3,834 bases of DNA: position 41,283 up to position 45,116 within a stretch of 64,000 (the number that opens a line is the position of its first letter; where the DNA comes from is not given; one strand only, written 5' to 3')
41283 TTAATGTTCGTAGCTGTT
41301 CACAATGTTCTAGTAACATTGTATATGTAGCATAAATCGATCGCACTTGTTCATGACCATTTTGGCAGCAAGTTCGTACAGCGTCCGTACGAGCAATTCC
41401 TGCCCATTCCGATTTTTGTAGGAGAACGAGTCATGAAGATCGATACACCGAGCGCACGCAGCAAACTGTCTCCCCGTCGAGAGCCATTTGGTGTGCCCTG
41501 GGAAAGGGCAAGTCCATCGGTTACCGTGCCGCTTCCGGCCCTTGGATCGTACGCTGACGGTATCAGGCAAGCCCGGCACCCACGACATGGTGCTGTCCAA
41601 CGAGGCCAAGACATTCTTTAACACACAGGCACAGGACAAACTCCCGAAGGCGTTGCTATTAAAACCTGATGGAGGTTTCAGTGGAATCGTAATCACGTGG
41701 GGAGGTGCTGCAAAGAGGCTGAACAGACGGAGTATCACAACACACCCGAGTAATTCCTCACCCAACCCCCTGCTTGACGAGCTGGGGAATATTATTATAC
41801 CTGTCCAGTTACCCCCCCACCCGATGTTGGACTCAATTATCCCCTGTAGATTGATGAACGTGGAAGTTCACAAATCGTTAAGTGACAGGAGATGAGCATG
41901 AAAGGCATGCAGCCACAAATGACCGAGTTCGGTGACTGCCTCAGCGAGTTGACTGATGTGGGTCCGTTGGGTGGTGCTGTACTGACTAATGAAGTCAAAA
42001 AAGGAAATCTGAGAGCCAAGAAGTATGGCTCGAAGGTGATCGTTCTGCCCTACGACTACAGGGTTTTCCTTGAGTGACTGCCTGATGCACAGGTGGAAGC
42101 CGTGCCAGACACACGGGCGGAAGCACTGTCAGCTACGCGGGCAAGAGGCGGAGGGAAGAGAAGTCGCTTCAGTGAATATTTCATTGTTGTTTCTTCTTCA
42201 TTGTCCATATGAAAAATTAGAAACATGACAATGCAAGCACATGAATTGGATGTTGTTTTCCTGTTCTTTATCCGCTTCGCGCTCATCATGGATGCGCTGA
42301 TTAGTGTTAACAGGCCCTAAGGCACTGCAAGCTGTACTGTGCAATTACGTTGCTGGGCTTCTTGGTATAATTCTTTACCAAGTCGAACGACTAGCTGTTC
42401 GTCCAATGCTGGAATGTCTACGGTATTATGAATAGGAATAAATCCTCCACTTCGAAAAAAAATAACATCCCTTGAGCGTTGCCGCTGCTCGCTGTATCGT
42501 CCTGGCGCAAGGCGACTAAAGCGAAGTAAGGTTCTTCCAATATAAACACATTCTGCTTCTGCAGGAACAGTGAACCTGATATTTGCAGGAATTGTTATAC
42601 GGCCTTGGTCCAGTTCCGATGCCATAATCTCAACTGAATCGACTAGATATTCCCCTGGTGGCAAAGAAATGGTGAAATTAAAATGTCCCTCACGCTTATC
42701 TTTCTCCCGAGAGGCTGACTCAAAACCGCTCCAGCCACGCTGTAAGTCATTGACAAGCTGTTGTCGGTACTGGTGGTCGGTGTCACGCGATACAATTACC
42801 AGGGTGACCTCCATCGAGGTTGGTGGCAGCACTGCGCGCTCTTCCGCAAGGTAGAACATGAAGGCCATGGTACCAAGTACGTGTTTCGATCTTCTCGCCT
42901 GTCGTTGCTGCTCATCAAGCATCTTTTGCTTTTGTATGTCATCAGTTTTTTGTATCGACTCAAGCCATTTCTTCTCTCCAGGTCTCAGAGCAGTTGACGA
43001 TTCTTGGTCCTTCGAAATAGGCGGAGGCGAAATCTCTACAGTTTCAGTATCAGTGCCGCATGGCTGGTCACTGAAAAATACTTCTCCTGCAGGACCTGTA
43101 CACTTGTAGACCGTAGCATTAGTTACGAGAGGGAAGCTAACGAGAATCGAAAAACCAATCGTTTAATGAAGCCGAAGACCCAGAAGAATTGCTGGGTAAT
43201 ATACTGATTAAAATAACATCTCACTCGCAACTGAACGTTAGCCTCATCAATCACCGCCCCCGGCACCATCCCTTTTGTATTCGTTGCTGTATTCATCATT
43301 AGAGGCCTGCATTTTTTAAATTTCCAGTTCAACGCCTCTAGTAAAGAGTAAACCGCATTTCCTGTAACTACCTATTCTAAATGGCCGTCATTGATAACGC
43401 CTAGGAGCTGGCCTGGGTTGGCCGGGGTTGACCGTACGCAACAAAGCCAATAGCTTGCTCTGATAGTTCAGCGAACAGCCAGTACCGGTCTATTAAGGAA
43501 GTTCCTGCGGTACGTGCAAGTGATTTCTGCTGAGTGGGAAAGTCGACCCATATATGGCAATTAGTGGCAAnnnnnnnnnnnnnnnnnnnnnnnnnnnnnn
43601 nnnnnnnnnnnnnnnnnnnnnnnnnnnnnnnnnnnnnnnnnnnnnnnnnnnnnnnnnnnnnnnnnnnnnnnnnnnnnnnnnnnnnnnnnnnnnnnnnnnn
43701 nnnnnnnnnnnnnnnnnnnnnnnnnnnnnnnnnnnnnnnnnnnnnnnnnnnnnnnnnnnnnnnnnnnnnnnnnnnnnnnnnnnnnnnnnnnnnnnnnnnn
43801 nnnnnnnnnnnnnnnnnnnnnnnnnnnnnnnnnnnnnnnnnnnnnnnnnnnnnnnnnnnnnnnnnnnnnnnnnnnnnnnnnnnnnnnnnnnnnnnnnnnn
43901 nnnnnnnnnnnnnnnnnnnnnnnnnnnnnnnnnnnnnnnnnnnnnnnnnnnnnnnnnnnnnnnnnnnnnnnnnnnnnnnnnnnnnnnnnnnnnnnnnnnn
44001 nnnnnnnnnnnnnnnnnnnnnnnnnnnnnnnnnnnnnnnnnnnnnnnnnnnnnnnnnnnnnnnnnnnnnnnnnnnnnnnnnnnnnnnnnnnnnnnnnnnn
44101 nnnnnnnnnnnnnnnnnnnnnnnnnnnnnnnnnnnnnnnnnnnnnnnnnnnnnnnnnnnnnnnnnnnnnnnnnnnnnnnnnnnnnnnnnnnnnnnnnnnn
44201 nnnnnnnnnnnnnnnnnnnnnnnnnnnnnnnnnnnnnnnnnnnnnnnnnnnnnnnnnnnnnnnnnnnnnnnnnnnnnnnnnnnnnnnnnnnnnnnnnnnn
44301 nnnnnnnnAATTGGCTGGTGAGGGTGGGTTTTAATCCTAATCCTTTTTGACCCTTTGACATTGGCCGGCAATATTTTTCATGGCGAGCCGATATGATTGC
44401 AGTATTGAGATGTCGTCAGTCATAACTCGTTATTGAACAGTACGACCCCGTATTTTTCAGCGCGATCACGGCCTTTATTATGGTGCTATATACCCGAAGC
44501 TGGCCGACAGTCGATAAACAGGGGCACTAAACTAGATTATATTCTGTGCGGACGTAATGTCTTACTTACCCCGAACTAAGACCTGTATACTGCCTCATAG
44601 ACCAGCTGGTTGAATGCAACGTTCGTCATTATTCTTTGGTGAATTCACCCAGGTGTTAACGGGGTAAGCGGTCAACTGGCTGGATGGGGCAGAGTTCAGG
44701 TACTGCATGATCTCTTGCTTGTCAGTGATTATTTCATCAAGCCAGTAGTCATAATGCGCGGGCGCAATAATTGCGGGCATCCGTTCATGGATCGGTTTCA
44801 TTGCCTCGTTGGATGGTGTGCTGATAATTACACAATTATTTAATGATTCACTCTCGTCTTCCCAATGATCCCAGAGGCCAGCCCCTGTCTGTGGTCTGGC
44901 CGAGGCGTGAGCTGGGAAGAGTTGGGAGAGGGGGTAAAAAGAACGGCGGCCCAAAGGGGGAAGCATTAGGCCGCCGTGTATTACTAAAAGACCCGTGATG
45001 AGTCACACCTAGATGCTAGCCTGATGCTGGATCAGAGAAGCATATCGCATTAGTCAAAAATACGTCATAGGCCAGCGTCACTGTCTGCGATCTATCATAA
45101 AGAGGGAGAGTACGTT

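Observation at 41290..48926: Lower-GC acquired region bounded by an integrase remnant: excisionase, sodC, truncated SRAP, and an ATP-grasp/isoaspartyl-peptidase pair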

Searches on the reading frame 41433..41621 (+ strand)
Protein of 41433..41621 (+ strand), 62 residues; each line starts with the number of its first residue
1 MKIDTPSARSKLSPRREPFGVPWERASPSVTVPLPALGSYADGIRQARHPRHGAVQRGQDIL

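Call 3: search_protein_families(library=pfam, proteins=[window:41433-41621:+], max_evalue=0.01)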
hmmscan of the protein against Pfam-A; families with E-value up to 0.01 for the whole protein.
window:41433-41621:+ (62 aa): 0 families

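Call 4: search_protein_families(library=ncbifam, proteins=[window:41433-41621:+], max_evalue=0.01)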
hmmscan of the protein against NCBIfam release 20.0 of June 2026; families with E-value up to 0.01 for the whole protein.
window:41433-41621:+ (62 aa): 0 families

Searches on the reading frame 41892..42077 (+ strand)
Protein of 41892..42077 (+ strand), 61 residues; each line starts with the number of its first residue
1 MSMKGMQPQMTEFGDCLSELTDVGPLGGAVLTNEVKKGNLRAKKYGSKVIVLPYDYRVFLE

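Call 3: search_protein_families(library=pfam, proteins=[window:41892-42077:+], max_evalue=0.01)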
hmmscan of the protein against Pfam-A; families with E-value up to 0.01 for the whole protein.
window:41892-42077:+ (61 aa): 0 families

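Call 4: search_protein_families(library=ncbifam, proteins=[window:41892-42077:+], max_evalue=0.01)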
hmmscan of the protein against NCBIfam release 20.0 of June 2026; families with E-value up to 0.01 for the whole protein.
window:41892-42077:+ (61 aa): 0 families

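Call 61: search_protein_families(library=pfam, proteins=[window:41892-42077:+], max_evalue=10)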
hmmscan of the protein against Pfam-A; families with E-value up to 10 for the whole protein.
window:41892-42077:+ (61 aa): 1 family
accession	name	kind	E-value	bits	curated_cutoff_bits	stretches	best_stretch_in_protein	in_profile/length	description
PF13285.11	DUF4073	-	0.074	13.2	28.8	1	23-57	35-71/157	Domain of unknown function (DUF4073)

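Call 63: search_protein_families(library=phrogs, proteins=[window:41892-42077:+], max_evalue=1)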
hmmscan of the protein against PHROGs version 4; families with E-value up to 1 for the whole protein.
window:41892-42077:+ (61 aa): 0 families

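Call 94: search_protein_families(library=padloc, proteins=[window:41892-42077:+], max_evalue=0.01)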
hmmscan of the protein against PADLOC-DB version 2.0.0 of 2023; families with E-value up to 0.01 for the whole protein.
window:41892-42077:+ (61 aa): 0 families

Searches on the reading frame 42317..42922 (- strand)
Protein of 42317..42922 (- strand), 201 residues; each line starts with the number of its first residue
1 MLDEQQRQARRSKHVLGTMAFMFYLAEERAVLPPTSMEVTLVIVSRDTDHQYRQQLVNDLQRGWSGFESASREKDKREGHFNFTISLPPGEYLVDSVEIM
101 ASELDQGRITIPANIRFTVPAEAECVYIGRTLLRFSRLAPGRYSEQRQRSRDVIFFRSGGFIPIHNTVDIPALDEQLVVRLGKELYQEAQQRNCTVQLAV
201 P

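Call 3: search_protein_families(library=pfam, proteins=[window:42317-42922:-], max_evalue=0.01)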
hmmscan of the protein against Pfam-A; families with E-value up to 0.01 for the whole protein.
window:42317-42922:- (201 aa): 0 families

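Call 4: search_protein_families(library=ncbifam, proteins=[window:42317-42922:-], max_evalue=0.01)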
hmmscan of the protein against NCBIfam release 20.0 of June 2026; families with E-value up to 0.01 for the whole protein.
window:42317-42922:- (201 aa): 0 families

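Call 61: search_protein_families(library=pfam, proteins=[window:42317-42922:-], max_evalue=10)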
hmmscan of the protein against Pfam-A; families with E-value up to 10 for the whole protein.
window:42317-42922:- (201 aa): 1 family
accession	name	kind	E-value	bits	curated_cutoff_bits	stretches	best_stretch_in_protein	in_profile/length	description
PF02381.23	MraZ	-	0.046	14.1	23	1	105-130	12-37/72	MraZ protein, putative antitoxin-like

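Call 63: search_protein_families(library=phrogs, proteins=[window:42317-42922:-], max_evalue=1)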
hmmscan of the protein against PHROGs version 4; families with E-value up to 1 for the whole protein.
window:42317-42922:- (201 aa): 1 family
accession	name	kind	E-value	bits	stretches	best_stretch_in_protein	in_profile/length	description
phrog_30408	-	unknown function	0.39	10.9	1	26-74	50-95/318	-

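Call 94: search_protein_families(library=padloc, proteins=[window:42317-42922:-], max_evalue=0.01)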
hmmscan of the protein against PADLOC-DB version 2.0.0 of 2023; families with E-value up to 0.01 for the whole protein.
window:42317-42922:- (201 aa): 0 families

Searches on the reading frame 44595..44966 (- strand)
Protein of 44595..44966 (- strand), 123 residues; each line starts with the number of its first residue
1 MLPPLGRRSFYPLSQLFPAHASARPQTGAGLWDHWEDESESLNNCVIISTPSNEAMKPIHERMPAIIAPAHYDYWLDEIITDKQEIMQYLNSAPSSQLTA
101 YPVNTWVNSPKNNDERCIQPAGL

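Call 3: search_protein_families(library=pfam, proteins=[window:44595-44966:-], max_evalue=0.01)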
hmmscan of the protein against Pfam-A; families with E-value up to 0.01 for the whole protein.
window:44595-44966:- (123 aa): 1 family
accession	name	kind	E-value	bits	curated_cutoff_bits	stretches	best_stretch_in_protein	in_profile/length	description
PF02586.19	SRAP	-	1.2e-22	80.9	27.1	1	22-110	125-214/214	SOS response associated peptidase (SRAP)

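Call 4: search_protein_families(library=ncbifam, proteins=[window:44595-44966:-], max_evalue=0.01)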
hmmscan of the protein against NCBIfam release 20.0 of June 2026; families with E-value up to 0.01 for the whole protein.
window:44595-44966:- (123 aa): 1 family
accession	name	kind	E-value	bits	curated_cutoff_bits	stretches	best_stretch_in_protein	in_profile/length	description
NF007413.0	PRK09951.1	subfamily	3.8e-05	23.1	349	1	42-120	142-221/222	hypothetical protein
